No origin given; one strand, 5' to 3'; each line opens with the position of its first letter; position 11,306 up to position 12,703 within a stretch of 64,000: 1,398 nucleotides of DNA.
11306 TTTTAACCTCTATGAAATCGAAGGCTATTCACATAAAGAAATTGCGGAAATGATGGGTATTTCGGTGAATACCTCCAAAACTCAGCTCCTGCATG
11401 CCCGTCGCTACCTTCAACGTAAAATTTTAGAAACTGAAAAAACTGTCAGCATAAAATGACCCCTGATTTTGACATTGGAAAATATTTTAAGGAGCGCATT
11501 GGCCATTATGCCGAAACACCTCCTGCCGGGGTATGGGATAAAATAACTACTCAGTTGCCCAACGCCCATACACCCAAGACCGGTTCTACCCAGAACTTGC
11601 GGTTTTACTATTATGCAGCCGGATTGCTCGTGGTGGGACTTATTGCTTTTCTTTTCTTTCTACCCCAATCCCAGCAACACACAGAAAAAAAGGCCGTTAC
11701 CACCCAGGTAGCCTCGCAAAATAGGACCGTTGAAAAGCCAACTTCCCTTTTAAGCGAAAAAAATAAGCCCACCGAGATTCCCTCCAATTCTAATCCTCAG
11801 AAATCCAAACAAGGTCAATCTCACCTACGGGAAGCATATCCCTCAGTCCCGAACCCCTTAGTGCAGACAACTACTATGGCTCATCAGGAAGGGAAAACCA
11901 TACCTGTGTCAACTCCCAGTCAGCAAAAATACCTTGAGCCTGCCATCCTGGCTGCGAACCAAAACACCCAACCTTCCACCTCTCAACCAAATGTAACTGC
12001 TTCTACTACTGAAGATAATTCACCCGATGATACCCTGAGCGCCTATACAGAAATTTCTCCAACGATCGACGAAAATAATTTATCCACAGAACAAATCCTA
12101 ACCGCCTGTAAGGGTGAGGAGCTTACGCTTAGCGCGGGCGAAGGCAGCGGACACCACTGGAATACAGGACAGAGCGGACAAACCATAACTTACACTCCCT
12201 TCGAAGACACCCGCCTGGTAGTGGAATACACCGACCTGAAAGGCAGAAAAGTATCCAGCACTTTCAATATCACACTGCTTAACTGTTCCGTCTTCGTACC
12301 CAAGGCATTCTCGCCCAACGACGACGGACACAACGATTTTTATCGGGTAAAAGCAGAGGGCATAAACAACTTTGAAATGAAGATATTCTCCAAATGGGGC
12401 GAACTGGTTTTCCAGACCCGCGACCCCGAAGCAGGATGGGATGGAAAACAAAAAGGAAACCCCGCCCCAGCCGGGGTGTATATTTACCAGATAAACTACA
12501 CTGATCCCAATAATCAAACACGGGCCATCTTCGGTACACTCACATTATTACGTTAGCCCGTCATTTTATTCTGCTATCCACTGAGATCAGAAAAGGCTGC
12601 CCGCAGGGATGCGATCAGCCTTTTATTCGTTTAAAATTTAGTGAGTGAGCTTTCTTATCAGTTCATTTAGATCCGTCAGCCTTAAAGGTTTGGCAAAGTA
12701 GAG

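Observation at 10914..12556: ECF sigma factor coupled to a membrane protein whose outer end is a T9SS type-B sorting domain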

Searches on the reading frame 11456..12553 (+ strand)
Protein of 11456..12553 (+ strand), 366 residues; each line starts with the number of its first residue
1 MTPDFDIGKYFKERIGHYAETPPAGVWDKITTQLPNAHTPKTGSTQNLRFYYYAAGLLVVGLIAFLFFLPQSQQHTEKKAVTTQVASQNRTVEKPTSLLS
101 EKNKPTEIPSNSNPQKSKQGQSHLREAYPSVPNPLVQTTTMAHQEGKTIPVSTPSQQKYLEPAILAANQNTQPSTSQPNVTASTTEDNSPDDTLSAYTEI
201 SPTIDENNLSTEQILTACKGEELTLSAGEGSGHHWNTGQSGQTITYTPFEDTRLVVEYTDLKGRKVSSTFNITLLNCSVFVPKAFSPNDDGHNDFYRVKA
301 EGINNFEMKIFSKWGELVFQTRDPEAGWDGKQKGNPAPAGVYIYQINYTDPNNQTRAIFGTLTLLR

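Call 3: search_protein_families(library=pfam, proteins=[window:11456-12553:+], max_evalue=1)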
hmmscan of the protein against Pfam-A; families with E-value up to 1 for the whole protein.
window:11456-12553:+ (366 aa): 1 family
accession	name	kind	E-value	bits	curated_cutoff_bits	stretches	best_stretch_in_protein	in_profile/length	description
PF13585.12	CHU_C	-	1.2e-18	67.4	27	1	281-355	3-79/86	CHU_C Type IX secretion signal domain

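Call 4: search_protein_families(library=ncbifam, proteins=[window:11456-12553:+], max_evalue=1)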
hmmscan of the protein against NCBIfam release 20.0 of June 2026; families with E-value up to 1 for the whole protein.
window:11456-12553:+ (366 aa): 6 families
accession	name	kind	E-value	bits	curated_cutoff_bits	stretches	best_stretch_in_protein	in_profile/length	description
TIGR04131.1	Bac_Flav_CTERM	domain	7.9e-16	58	35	1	281-364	3-83/85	T9SS type B sorting domain-containing protein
TIGR04183.1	Por_Secre_tail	domain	0.004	17.1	23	1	287-349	3-61/72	T9SS type A sorting domain-containing protein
NF052375.1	antisigma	equivalog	0.0044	17.1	100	1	19-92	47-128/217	anti-sigma factor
NF041422.1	VirB10_subf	subfamily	0.013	15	400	1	42-187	51-197/404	VirB10/TraB/TrbI family type IV secretion system protein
NF047771.1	LIC_11490_fam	equivalog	0.057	13.4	100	1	52-139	3-88/235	LIC_11490 family protein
NF042931.1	SAG1386_EF1546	equivalog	0.24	11.5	80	1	43-119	26-102/158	SAG1386/EF1546 family surface-associated protein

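Call 6: find_homologous_proteins(query=window:11456-12553:+, max_evalue=0.001)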
Query window:11456-12553:+ (366 aa): 34 proteins with E <= 0.001 among 2362 candidates.
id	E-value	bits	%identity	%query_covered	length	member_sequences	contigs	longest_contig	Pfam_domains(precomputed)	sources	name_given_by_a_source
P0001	8.2e-246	833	100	100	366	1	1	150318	PF13585.13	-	-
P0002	1.4e-149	516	65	100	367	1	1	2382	PF13585.13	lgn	-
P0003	2.1e-145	503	63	100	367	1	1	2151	PF13585.13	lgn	-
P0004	1.9e-144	499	64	100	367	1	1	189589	PF13585.13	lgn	-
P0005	1.3e-114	401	53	100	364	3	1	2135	PF13585.13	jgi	-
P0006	3.2e-113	397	52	100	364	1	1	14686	PF13585.13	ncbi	-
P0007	6.3e-110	386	50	100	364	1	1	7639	PF13585.13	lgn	-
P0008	7.9e-108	379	50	100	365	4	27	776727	PF13585.13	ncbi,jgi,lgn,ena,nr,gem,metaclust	ncbi:MAG: gliding motility-associated C-terminal domain-containing protein [Bacteroidales bacterium]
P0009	3.5e-104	367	48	100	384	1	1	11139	PF13585.13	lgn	-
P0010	2.2e-103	364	47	100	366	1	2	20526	PF13585.13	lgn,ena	-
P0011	1.7e-66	243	38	98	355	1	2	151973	PF13585.13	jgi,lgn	jgi:gliding motility-associated-like protein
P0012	5.4e-66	241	38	100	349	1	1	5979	PF13585.13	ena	-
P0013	1.9e-65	239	36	98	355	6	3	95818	PF13585.13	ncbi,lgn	-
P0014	1.2e-64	237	36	100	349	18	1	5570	PF13585.13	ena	-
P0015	1.2e-63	234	37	100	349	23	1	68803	PF13585.13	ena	-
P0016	2.4e-63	233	37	100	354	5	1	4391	PF13585.13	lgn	-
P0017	1.7e-61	227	36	100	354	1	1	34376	PF13585.13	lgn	-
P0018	4.2e-60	222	37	100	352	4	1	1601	PF13585.13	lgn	-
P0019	9.0e-60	221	35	100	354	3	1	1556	PF13585.13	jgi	jgi:gliding motility-associated-like protein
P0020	6.4e-55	205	35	98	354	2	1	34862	PF13585.13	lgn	-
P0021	1.5e-53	200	35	98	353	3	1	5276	PF13585.13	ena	-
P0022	3.5e-14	71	40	32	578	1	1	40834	PF13585.13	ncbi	-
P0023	1.3e-13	69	44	24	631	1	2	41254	PF13585.13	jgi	jgi:gliding motility-associated-like protein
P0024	2.3e-13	68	38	34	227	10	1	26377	PF13585.13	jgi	jgi:gliding motility-associated-like protein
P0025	2.8e-13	68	32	43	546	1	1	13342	PF13585.13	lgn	-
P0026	1.3e-12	66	25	78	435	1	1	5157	PF13585.13,PF26765.1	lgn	-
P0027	2.6e-9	55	36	24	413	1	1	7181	PF00801.27,PF13585.13,PF19081.7,PF18911.7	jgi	jgi:gliding motility-associated-like protein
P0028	1.8e-8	52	40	24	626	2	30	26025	PF13585.13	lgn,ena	-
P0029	2.4e-8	52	32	30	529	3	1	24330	PF13585.13,PF26689.1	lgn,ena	-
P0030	3.7e-8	51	41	20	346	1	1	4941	PF13573.13,PF13585.13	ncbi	-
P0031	3.9e-8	51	35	29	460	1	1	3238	PF13585.13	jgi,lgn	-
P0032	2.7e-7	48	48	15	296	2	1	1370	PF13585.13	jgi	jgi:gliding motility-associated-like protein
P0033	1.2e-5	43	29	36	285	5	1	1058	PF13585.13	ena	-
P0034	3.3e-4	38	31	40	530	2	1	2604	PF00801.27,PF13585.13,PF19081.7,PF18911.7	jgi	jgi:gliding motility-associated-like protein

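Call 8: find_encoding_contigs(protein=P0008, flank=6000, max_places=3)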
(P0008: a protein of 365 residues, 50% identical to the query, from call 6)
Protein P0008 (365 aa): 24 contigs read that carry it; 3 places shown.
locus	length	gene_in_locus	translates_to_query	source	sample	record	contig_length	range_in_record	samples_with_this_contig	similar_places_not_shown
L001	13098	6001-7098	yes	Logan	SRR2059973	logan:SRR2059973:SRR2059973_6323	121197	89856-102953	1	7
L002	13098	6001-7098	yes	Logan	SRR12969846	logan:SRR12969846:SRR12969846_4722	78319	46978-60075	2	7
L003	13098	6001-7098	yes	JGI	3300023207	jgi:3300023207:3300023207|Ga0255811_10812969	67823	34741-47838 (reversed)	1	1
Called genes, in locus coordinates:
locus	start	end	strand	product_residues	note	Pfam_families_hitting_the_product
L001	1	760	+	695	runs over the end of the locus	PF01432:Peptidase_M3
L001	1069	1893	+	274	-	PF02548:Pantoate_transf, PF13714:PEP_mutase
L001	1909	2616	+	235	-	PF00849:PseudoU_synth_2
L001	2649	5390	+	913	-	-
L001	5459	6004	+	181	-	PF04542:Sigma70_r2, PF07638:Sigma70_ECF (weak), PF08281:Sigma70_r4_2, PF04545:Sigma70_r4 (weak)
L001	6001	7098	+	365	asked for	PF13585:CHU_C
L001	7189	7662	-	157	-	PF04306:DUF456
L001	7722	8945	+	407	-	PF12704:MacB_PCD, PF02687:FtsX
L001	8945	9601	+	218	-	-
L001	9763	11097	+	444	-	PF02812:ELFV_dehydrog_N, PF00208:ELFV_dehydrog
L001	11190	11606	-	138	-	PF04304:DUF454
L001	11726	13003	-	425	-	PF00579:tRNA-synt_1b, PF22421:SYY_C-terminal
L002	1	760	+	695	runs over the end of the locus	PF01432:Peptidase_M3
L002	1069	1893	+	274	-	PF02548:Pantoate_transf, PF13714:PEP_mutase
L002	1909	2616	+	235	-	PF00849:PseudoU_synth_2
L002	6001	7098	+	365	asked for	PF13585:CHU_C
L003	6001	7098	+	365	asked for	PF13585:CHU_C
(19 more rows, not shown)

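Call 10: find_encoding_contigs(protein=P0011, flank=6000, max_places=2)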
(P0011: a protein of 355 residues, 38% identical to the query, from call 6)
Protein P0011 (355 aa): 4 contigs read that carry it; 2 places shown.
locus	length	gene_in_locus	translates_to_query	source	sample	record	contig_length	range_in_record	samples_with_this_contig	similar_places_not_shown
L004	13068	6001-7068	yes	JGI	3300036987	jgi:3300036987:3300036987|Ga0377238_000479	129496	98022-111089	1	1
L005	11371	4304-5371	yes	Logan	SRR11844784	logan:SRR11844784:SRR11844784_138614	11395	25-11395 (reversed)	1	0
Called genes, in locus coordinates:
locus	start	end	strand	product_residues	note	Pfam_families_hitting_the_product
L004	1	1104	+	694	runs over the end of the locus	PF18962:Por_Secre_tail (weak)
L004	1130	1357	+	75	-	-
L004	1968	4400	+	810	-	PF04932:Wzy_C, PF11992:TgpA_N (weak), PF07719:TPR_2 (faint)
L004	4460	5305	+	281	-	-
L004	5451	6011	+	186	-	PF04542:Sigma70_r2, PF07638:Sigma70_ECF (weak), PF08281:Sigma70_r4_2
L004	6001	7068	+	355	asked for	PF13585:CHU_C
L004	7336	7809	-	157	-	PF04306:DUF456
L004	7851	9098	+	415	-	PF12704:MacB_PCD, PF02687:FtsX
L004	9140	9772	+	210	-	-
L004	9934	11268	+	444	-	PF02812:ELFV_dehydrog_N, PF00208:ELFV_dehydrog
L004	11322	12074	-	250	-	PF09335:VTT_dom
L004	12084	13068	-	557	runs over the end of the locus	PF00005:ABC_tran, PF02463:SMC_N (faint), PF13476:AAA_23 (faint), PF13304:AAA_21 (weak), PF12848:ABC_tran_Xtn, PF00005:ABC_tran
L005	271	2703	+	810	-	PF04932:Wzy_C, PF11992:TgpA_N (weak), PF07719:TPR_2 (faint)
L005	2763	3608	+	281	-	-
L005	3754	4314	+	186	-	PF04542:Sigma70_r2, PF07638:Sigma70_ECF (weak), PF08281:Sigma70_r4_2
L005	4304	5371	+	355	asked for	PF13585:CHU_C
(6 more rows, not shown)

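Call 11: find_encoding_contigs(protein=P0015, flank=6000, max_places=2)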
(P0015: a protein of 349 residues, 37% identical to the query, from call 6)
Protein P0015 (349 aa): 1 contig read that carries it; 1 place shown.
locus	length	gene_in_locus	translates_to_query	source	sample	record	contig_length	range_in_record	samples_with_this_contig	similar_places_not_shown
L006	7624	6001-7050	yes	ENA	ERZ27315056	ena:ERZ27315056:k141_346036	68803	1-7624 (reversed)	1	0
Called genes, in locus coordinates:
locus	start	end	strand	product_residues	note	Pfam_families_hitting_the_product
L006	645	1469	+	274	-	PF02548:Pantoate_transf, PF13714:PEP_mutase (weak)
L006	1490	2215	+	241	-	PF00849:PseudoU_synth_2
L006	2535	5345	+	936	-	-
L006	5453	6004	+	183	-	PF04542:Sigma70_r2, PF08281:Sigma70_r4_2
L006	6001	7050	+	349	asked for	PF13585:CHU_C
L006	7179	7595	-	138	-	PF01741:MscL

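Call 12: find_encoding_contigs(protein=P0017, flank=6000, max_places=2)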
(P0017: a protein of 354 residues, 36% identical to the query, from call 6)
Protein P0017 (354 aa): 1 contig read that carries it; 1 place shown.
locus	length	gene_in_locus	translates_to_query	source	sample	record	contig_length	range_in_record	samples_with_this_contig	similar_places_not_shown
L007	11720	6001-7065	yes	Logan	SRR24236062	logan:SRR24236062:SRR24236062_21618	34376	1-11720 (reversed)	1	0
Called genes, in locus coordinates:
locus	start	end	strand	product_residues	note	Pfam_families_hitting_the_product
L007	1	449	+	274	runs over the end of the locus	PF02548:Pantoate_transf, PF13714:PEP_mutase (weak)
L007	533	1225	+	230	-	PF00849:PseudoU_synth_2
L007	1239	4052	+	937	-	-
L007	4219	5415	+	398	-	PF00675:Peptidase_M16, PF05193:Peptidase_M16_C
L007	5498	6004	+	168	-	PF04542:Sigma70_r2, PF07638:Sigma70_ECF (weak), PF08281:Sigma70_r4_2, PF04545:Sigma70_r4 (faint)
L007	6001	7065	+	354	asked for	PF13585:CHU_C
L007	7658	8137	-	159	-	PF04306:DUF456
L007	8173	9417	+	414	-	PF12704:MacB_PCD, PF02687:FtsX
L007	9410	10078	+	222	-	-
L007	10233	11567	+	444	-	PF02812:ELFV_dehydrog_N, PF00208:ELFV_dehydrog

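Call 13: find_encoding_contigs(protein=P0020, flank=6000, max_places=2)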
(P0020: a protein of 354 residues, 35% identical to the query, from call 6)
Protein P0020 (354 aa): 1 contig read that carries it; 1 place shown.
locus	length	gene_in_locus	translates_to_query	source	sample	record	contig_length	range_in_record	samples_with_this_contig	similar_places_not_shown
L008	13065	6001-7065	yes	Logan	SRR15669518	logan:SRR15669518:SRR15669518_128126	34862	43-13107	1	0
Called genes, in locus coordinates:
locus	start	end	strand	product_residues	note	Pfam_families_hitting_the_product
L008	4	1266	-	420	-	PF00890:FAD_binding_2 (faint), PF01134:GIDA (faint), PF01266:DAO (faint), PF03486:HI0933_like, PF07992:Pyr_redox_2 (faint), PF13738:Pyr_redox_3 (faint), PF22780:HI0933_like_1st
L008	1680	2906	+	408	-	PF00464:SHMT, PF00155:Aminotran_1_2 (weak)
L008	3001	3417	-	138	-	-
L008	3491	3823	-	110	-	-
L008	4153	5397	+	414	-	PF00675:Peptidase_M16, PF05193:Peptidase_M16_C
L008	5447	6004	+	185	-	PF07638:Sigma70_ECF (faint), PF04542:Sigma70_r2, PF08281:Sigma70_r4_2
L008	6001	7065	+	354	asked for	PF13585:CHU_C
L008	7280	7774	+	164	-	PF00300:His_Phos_1 (weak)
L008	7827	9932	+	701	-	PF13089:PP_kinase_N, PF02503:PP_kinase, PF17941:PP_kinase_C_1, PF13090:PP_kinase_C, PF13091:PLDc_2 (weak)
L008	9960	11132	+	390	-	PF03453:MoeA_N, PF00994:MoCF_biosynth, PF03454:MoeA_C (weak)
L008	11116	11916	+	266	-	PF04055:Radical_SAM, PF06463:Mob_synth_C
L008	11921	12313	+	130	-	PF02537:CRCB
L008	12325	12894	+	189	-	-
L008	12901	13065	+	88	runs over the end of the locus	PF00708:Acylphosphatase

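Call 20: search_solved_structures(query=A1, max_evalue=1, show_alignments=2)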
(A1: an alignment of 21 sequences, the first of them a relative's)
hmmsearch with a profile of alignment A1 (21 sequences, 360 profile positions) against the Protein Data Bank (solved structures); distinct sequences matched with E-value up to 1: 6.
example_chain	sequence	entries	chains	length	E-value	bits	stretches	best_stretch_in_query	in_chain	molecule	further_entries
9flp_A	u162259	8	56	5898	7.6e-08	35.6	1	276-345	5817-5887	The grappling hook protein A in the bacterium Aureispira sp. CCB-QB1 | The grappling hook protein A (GhpA) in the bacterium Aureispira sp. CCB-QB1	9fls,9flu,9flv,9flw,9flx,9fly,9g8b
7dtd_A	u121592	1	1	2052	0.045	16.6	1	27-169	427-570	Sodium channel protein type 1 subunit alpha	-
9ijj_A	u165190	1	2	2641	0.048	16.5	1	90-264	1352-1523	Cilia and flagella associated protein 46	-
7cu3_B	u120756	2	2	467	0.12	15.1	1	51-129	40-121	Transmembrane protein FAM155A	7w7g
9e02_F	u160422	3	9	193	0.18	14.6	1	54-199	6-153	Sec-independent protein translocase protein TatB homolog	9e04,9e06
6yej_A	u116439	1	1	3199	0.79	12.5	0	93-173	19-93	Huntingtin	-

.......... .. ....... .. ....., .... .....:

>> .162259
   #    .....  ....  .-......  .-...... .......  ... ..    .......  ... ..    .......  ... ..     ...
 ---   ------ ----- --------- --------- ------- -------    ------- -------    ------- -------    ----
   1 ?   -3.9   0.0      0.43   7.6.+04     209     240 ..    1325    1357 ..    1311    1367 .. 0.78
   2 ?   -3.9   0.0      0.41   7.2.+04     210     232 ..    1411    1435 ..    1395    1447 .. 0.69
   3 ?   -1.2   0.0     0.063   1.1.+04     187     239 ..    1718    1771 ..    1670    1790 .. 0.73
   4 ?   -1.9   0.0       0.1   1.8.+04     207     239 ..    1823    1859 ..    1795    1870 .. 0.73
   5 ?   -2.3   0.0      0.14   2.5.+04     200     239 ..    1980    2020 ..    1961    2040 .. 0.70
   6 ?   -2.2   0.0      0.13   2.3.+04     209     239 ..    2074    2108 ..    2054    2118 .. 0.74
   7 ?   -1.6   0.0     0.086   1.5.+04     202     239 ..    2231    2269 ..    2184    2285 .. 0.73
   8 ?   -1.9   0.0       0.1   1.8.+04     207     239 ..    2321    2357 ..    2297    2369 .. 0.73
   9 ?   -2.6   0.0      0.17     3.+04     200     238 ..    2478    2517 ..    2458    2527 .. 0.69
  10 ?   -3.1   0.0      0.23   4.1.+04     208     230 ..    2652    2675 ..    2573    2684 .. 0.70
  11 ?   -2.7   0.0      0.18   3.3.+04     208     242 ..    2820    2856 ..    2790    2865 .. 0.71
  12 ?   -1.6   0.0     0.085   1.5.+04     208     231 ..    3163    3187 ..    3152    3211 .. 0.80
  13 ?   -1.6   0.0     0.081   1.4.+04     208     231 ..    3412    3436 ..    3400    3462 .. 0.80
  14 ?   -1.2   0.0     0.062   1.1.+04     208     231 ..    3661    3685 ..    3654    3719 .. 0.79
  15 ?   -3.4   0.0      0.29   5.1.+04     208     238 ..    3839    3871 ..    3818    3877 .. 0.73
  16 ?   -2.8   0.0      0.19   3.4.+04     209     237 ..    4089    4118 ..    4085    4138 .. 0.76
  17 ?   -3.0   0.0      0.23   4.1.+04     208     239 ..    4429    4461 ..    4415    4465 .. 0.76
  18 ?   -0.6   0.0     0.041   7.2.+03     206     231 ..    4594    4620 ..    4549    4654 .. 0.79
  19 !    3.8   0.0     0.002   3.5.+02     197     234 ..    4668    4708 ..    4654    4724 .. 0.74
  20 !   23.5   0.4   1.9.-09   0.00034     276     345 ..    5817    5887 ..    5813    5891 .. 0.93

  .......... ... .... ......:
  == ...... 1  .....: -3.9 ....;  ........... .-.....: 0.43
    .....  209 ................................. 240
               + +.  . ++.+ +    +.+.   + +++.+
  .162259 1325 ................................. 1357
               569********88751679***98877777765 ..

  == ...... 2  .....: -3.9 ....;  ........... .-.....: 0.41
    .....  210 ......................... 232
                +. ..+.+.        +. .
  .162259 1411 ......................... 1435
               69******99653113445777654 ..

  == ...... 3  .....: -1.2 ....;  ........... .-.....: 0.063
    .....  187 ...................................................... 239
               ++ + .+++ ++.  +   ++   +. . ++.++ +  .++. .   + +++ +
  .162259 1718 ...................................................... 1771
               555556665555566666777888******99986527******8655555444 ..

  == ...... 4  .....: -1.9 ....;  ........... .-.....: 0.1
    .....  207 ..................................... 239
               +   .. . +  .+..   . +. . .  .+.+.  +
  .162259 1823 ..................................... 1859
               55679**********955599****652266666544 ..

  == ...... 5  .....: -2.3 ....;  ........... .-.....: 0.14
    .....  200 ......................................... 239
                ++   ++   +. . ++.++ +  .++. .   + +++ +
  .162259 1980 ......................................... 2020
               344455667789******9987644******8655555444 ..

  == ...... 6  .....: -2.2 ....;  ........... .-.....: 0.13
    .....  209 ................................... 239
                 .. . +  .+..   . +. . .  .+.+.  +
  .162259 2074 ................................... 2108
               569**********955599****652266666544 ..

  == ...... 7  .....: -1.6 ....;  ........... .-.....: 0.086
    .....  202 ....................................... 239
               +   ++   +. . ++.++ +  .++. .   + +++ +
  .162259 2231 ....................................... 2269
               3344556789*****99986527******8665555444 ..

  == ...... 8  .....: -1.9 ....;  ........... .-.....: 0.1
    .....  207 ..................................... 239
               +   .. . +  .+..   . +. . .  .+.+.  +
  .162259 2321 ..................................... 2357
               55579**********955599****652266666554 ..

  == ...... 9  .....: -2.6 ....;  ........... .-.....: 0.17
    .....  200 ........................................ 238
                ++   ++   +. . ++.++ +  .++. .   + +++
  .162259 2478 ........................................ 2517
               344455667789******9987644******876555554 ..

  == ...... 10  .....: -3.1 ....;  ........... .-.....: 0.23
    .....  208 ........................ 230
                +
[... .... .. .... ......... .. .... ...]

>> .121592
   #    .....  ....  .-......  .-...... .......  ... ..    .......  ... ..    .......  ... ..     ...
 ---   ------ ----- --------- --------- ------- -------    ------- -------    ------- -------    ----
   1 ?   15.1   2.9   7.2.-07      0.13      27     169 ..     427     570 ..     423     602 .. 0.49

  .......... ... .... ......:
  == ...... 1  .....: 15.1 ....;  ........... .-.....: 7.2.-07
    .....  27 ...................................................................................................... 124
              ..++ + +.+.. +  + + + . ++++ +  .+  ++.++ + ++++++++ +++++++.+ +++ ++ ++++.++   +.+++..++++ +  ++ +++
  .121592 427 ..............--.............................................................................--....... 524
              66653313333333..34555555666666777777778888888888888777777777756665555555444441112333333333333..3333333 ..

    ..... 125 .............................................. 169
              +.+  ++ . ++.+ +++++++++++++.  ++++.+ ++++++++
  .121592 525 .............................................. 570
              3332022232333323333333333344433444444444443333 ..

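Call 24: predict_structure(alignment_id=A1)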
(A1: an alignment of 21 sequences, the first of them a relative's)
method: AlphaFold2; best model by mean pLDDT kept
length: 366 residues; sequences in the alignment: 21
mean_pLDDT: 62.7   pTM: 0.34
mean pLDDT of the five models: 62.7, 62.5, 60.7, 59.8, 59.1
residues with pLDDT >= 90: 71; 70-90: 82; 50-70: 65; < 50: 148
segments of 3 or more residues with pLDDT < 50: 35-43, 74-105, 107-204
pLDDT, mean of each block of 10 residues (from residue 1): 56 57 62 48 54 83 83 45 41 40 42 37 35 36 37 31 29 34 34 35 60 87 90 96 93 96 95 76 54 62 86 91 86 86 88 83 79
secondary structure, 60 per line:
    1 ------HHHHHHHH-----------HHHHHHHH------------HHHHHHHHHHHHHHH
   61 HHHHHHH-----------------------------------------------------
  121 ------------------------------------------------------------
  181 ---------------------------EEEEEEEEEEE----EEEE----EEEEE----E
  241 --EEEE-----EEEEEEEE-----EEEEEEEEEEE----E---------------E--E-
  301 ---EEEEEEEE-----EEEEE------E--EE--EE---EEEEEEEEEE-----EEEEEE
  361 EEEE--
elements in order: H7-14 H26-33 H46-67 E208-218 E223-226 E231-235 E243-246 E252-259 E265-275 E304-311 E317-321 E340-349 E355-364
